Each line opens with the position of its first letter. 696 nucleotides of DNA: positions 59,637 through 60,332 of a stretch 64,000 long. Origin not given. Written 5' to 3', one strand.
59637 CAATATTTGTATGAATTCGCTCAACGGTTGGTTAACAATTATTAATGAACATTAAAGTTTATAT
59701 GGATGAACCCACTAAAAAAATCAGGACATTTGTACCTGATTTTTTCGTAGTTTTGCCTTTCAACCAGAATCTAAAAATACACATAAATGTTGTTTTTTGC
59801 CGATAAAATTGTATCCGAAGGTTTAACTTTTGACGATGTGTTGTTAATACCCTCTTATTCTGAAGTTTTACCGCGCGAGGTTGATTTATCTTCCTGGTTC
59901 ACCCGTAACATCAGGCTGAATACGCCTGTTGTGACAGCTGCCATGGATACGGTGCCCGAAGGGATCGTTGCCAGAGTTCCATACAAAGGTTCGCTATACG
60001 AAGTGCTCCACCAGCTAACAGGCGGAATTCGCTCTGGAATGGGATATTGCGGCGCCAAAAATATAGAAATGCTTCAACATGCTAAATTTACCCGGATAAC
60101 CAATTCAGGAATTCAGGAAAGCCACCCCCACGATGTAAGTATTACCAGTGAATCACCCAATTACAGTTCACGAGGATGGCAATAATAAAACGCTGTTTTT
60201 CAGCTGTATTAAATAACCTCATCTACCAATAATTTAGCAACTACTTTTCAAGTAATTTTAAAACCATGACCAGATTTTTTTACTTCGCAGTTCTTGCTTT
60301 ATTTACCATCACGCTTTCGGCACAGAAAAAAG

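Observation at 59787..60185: Mini-IMPDH: guaB with the catalytic barrel cleanly deleted in frame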

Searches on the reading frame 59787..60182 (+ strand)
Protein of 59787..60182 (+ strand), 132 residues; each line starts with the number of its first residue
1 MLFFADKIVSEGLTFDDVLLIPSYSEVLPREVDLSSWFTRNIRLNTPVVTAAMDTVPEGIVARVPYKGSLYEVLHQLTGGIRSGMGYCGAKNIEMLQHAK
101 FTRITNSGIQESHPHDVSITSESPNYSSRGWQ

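Call 3: search_protein_families(library=pfam, proteins=[window:59787-60182:+], max_evalue=0.01)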
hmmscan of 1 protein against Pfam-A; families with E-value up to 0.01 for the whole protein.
window:59787-60182:+ (132 aa): 1 family
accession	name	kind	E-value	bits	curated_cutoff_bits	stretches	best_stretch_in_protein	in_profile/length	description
PF00478.31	IMPDH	-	2.1e-36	126.1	25.6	2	56-115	285-345/345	IMP dehydrogenase / GMP reductase domain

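Call 4: search_protein_families(library=ncbifam, proteins=[window:59787-60182:+], max_evalue=0.01)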
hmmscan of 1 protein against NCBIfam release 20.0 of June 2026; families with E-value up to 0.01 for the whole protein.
window:59787-60182:+ (132 aa): 11 families
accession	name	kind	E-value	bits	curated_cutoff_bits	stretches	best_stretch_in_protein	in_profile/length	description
NF005311.0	PRK06843.1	equivalog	4.3e-30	104.9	779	2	56-117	338-400/404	inosine 5-monophosphate dehydrogenase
TIGR01302.1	IMP_dehydrog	equivalog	9.5e-26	90.6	481.5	2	12-58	1-47/450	IMP dehydrogenase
NF005493.0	PRK07107.1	equivalog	5e-11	41.8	585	1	58-123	431-497/502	IMP dehydrogenase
NF052358.1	GMPRedGuaB1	equivalog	7.8e-10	38.5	675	2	1-56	1-55/479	GMP reductase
NF005869.0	PRK07807.1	equivalog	2.4e-09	36.8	549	2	1-56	1-55/479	GuaB1 family IMP dehydrogenase-related protein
TIGR01305.1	GMP_reduct_1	equivalog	2e-07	30.4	492.15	1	58-106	288-337/343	GMP reductase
NF003470.0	PRK05096.1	equivalog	3.5e-07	29.7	397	1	58-105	289-337/347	GMP reductase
TIGR01303.1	IMP_DH_rel_1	equivalog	3.2e-06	26.3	562.75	0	4-56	3-54/475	GuaB1 family IMP dehydrogenase-related protein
NF003966.0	PRK05458.1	equivalog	4.9e-06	26.1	344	1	59-110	272-323/327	GMP reductase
TIGR01304.1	IMP_DH_rel_2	equivalog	0.0021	17.4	342.1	0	14-59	14-58/365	GuaB3 family IMP dehydrogenase-related protein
TIGR01306.1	GMP_reduct_2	equivalog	0.0029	17.2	465.65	0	59-107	268-316/321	GMP reductase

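Call 5: search_solved_structures(query=window:59787-60182:+, show_alignments=2)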
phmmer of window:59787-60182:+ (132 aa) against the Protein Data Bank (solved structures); distinct sequences matched with E-value up to 0.001: 76 (the best 60 are shown).
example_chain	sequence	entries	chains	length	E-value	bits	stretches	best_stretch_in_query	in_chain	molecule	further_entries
7oj2_A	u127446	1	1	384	5.5e-44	152.9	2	55-127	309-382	Inosine-5'-monophosphate dehydrogenase,Inosine-5'-monophosphate dehydrogenase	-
1vrd_A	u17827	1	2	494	2e-42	147.9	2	55-126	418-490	inosine-5'-monophosphate dehydrogenase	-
9dc8_A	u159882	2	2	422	7.4e-42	146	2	55-130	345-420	Inosine-5'-monophosphate dehydrogenase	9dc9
6mgu_A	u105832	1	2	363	1.1e-41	145.4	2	55-127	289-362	Inosine-5'-monophosphate dehydrogenase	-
4my1_A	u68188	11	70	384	1.3e-41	145.2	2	55-127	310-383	Inosine-5'-monophosphate dehydrogenase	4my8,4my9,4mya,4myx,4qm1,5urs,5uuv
4mjm_A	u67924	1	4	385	1.3e-41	145.2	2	55-127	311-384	Inosine-5'-monophosphate dehydrogenase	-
3tsb_A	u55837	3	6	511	3e-41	144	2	55-127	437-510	Inosine-5'-monophosphate dehydrogenase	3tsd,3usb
4zqm_A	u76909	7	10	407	4.8e-41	143.4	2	55-129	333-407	Inosine-5'-monophosphate dehydrogenase,Inosine-5'-monophosphate dehydrogenase | Inosine-5'-monophosphate dehydrogenase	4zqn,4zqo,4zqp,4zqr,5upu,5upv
4mz8_A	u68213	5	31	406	2.3e-40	141.2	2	51-127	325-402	Inosine-5'-monophosphate dehydrogenase | Inosine-5'-monophosphate dehydrogenase,Inosine-5'-monophosphate dehydrogenase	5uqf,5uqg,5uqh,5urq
4mz1_A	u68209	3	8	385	2.7e-40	141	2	51-127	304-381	Inosine-5'-monophosphate dehydrogenase | Inosine monophosphate dehydrogenase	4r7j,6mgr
9auv_A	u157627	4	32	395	3.7e-40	140.5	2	52-127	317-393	Inosine-5'-monophosphate dehydrogenase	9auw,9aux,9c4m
5ahl_A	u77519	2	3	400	6.2e-40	139.8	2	52-127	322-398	INOSINE-5'-MONOPHOSPHATE DEHYDROGENASE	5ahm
5j5r_A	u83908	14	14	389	9.3e-40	139.2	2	55-129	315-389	Inosine-5'-monophosphate dehydrogenase,Inosine-5'-monophosphate dehydrogenase | Inosine-5'-monophosphate dehydrogenase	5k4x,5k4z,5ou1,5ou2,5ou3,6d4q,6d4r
8pw3_A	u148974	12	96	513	9.8e-40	139.1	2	54-129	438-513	Inosine-5'-monophosphate dehydrogenase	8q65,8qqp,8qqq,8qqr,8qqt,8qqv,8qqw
5upy_A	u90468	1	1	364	1.1e-39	139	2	52-127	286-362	Inosine-5'-monophosphate dehydrogenase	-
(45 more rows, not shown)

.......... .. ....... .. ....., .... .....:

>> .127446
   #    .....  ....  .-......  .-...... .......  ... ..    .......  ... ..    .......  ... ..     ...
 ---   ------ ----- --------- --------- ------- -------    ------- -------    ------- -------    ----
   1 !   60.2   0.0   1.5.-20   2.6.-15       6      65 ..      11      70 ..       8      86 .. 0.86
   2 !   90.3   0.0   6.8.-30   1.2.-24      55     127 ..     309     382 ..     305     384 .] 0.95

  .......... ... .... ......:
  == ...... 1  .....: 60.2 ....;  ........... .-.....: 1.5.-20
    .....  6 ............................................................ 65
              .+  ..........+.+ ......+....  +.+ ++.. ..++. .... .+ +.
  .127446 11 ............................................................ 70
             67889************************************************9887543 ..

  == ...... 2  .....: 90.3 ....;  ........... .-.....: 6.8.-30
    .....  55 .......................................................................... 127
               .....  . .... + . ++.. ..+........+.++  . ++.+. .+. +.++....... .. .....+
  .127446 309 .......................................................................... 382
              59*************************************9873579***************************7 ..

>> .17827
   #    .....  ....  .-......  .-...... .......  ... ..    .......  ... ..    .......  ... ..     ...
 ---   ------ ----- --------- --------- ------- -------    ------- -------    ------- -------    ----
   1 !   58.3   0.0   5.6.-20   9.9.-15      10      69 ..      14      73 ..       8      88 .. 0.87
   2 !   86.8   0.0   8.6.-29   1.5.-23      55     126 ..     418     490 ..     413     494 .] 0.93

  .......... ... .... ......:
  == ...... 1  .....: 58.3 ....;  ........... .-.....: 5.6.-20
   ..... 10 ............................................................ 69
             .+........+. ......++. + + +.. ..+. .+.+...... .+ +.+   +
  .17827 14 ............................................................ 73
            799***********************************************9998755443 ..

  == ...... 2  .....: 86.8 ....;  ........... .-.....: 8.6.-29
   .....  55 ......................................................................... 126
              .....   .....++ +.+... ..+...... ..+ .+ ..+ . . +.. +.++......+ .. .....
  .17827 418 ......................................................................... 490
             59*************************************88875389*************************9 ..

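Call 13: find_homologous_proteins(query=window:59787-60182:+)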
Query window:59787-60182:+ (132 aa): 7986 proteins with E <= 0.001 among 8000 candidates; the best 120 are listed.
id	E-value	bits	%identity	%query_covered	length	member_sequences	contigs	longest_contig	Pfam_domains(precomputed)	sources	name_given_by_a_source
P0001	4.5e-52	194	69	58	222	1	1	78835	PF00478.32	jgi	jgi:IMP dehydrogenase/GMP reductase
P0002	2.9e-43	165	99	58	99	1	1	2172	PF00478.32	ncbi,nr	ncbi:MAG: IMP dehydrogenase, partial [Bacteroidota bacterium]|nr:IMP dehydrogenase [Bacteroidota bac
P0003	8.0e-42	161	42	92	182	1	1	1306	PF00478.32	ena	-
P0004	1.0e-37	147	42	92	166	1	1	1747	PF00478.32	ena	-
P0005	3.7e-37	145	93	56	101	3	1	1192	PF00478.32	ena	-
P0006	4.0e-37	145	44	97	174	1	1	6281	PF00478.32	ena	-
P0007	5.1e-37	145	91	56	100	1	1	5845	PF00478.32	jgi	jgi:IMP dehydrogenase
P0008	1.3e-36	144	92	56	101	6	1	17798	PF00478.32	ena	-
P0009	1.1e-35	141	89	56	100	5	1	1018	PF00478.32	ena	-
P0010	1.4e-35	140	89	56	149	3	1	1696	PF00478.32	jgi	-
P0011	2.7e-34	136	86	55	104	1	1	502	PF00478.32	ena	-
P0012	3.5e-34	136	82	56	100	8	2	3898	PF00478.32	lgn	-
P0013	9.1e-34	134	82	56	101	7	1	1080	PF00478.32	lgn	-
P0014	9.3e-34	134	85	56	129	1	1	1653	PF00478.32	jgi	jgi:IMP dehydrogenase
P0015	1.3e-33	134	81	56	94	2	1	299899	PF00478.32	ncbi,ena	-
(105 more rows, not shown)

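Call 16: find_encoding_contigs(protein=P0002, flank=5000)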
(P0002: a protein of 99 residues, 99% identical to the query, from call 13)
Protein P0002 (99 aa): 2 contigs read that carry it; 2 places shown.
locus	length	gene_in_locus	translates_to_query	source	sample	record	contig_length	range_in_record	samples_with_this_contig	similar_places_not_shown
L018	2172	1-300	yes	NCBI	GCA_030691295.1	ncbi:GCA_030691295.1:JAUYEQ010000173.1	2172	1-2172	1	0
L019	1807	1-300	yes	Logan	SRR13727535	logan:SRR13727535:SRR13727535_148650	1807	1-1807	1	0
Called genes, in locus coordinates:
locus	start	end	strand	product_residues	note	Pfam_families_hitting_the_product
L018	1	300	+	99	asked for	PF00478:IMPDH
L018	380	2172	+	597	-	PF13616:Rotamase_3, PF00639:Rotamase, PF13616:Rotamase_3, PF00639:Rotamase, PF13145:Rotamase_2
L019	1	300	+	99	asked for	PF00478:IMPDH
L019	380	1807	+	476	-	?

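Call 17: list_cluster_members(proteins=[window:59787-60182:+, P0001])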
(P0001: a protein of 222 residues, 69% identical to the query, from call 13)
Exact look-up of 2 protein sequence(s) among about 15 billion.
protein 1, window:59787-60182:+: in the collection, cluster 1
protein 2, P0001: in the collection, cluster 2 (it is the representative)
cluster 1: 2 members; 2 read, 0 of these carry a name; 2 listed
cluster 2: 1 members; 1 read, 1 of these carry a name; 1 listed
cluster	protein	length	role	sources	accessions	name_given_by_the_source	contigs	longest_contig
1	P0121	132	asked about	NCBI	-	-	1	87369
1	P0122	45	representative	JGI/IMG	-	-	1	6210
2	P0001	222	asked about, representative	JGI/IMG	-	IMP dehydrogenase/GMP reductase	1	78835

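Call 30: find_related_loci(query=window:59787-60182:+, collection=genome_contigs, flank=1500)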
Query window:59787-60182:+ (132 aa) in genome_contigs; peptide patterns used: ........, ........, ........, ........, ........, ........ (x = any residue, [..] = any of these).
600 stretches matched a pattern (row limit reached: there are more); 587 encode a relative of the query (tblastn E <= 1e-3); the best 80 are kept; 80 distinct loci.
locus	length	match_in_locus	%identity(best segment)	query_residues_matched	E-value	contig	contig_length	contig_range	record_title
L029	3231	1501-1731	97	56-132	2e-50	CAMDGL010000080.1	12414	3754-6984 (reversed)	MAG: Chitinophaga pinensis isolate MiH-14oct19-172 genome assembly, contig: MiH-14oct19-C10681, whole genome shotgun seq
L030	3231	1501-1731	96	56-132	6e-50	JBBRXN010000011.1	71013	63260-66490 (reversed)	MAG: Bacteroidales bacterium isolate La4_metabat2.215 La4_metabat2.215_K_1367509_L_71013_cov_73.2696, whole genome shotg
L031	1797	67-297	99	56-132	1e-49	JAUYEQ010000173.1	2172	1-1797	MAG: Bacteroidota bacterium isolate C21_concoct.bin.12 C21_k141_15547, whole genome shotgun sequence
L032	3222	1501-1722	96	56-129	2e-46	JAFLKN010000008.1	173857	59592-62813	MAG: Prolixibacteraceae bacterium isolate LaCa_MAG_6 c_000000000117, whole genome shotgun sequence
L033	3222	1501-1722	93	56-129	2e-45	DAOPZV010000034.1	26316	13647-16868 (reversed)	MAG TPA_asm: Prolixibacteraceae bacterium isolate AMR_MDS_1279 NODE_1830_length_26316_cov_11.159933, whole genome shotgu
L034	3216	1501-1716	79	56-127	1e-37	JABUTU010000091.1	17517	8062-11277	MAG: Marinilabiliaceae bacterium isolate MAG47 c_000000001116, whole genome shotgun sequence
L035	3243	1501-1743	71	49-130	2e-37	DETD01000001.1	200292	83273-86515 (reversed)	MAG TPA_asm: Bacteroidales bacterium UBA3297 UBA3297_contig_7296, whole genome shotgun sequence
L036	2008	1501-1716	79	56-127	2e-37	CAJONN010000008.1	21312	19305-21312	uncultured Marinilabiliaceae bacterium isolate Reindeer_2_mag_9 genome assembly, contig: scaffold_1729, whole genome sho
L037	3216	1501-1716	76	56-127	7e-37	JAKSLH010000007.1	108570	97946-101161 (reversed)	MAG: Bacteroidales bacterium isolate Horse_feces94 MAG094_7, whole genome shotgun sequence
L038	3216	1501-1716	79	56-127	1e-36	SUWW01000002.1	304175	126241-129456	MAG: Bacteroidales bacterium isolate SIG108 NODE_53_length_304175_cov_30.440325, whole genome shotgun sequence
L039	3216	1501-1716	79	56-127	2e-36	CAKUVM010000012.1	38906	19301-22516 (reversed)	MAG: uncultured Bacteroidales bacterium isolate REFINED_METABAT215_TOP10_CONTIGS_1500_ASSEMBLY_K77_MERGED__Hadza_MoBio_h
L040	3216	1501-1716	76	56-127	6e-36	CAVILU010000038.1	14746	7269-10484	bacterium isolate H07616-L1_cleanbin_000035 genome assembly, contig: Spades_H07616-L1_contig_2850, whole genome shotgun 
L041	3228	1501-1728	75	52-127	2e-36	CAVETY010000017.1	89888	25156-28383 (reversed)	Bacteroidaceae bacterium isolate G02653-L1_cleanbin_000006 genome assembly, contig: Spades_G02653-L1_contig_153, whole g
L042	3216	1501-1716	78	56-127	1e-36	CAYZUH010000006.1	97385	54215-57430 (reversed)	MAG TPA_asm: uncultured Marinilabiliaceae bacterium isolate SRP350583_co2_304 genome assembly, contig: NODE_177_length_9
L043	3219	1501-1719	77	56-128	7e-36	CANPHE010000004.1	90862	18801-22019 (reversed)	MAG TPA_asm: uncultured Alistipes sp. isolate SRR15730541_bin.39_metawrap_v1.3_MAG genome assembly, contig: NODE.290_len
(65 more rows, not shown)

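Call 44: predict_structure(protein=window:59787-60182:+)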
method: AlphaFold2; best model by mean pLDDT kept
length: 132 residues; sequences in the alignment: 1
mean_pLDDT: 39.8   pTM: 0.30
mean pLDDT of the five models: 39.8, 39.1, 38.4, 30.3, 28.8
residues with pLDDT >= 90: 0; 70-90: 0; 50-70: 4; < 50: 128
segments of 3 or more residues with pLDDT < 50: 1-72, 74-76, 78-100, 104-132
pLDDT, mean of each block of 10 residues (from residue 1): 31 41 39 44 38 35 46 48 36 45 47 40 31 27
secondary structure, 60 per line:
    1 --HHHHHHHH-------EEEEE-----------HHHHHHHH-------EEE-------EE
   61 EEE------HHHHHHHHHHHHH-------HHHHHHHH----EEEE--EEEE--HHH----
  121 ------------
elements in order: H3-10 E18-22 H34-41 E49-51 E59-63 H70-82 H90-97 E102-105 E108-111

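Call 50: find_related_loci(query=window:59787-60182:+, collection=metagenome_contigs, flank=1500)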
Query window:59787-60182:+ (132 aa) in metagenome_contigs; peptide patterns used: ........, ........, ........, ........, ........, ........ (x = any residue, [..] = any of these).
600 stretches matched a pattern (row limit reached: there are more); 572 encode a relative of the query (tblastn E <= 1e-3); the best 80 are kept; 80 distinct loci.
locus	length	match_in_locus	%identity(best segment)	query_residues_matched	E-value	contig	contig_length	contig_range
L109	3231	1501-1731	97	56-132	1e-50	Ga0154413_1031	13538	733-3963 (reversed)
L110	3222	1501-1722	92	56-129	2e-45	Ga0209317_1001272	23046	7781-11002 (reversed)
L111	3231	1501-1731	90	56-132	2e-45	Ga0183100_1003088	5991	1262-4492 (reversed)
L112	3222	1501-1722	93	56-129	2e-45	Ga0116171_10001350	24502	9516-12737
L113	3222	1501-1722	80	56-129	6e-41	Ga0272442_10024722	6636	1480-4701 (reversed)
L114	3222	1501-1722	77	56-129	6e-38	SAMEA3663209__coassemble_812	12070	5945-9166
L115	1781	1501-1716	79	56-127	1e-36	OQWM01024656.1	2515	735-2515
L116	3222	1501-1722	93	56-129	9e-46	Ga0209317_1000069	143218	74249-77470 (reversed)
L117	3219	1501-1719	75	56-128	5e-36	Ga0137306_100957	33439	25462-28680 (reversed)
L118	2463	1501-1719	75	56-128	5e-36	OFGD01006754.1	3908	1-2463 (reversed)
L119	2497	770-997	74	56-130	5e-36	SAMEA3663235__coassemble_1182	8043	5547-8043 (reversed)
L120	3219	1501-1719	74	56-128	3e-35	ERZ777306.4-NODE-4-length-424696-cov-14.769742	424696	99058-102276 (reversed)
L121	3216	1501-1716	72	56-127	8e-35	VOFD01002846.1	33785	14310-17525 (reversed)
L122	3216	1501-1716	72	56-127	7e-35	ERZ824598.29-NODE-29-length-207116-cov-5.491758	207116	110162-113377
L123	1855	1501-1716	72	56-127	8e-35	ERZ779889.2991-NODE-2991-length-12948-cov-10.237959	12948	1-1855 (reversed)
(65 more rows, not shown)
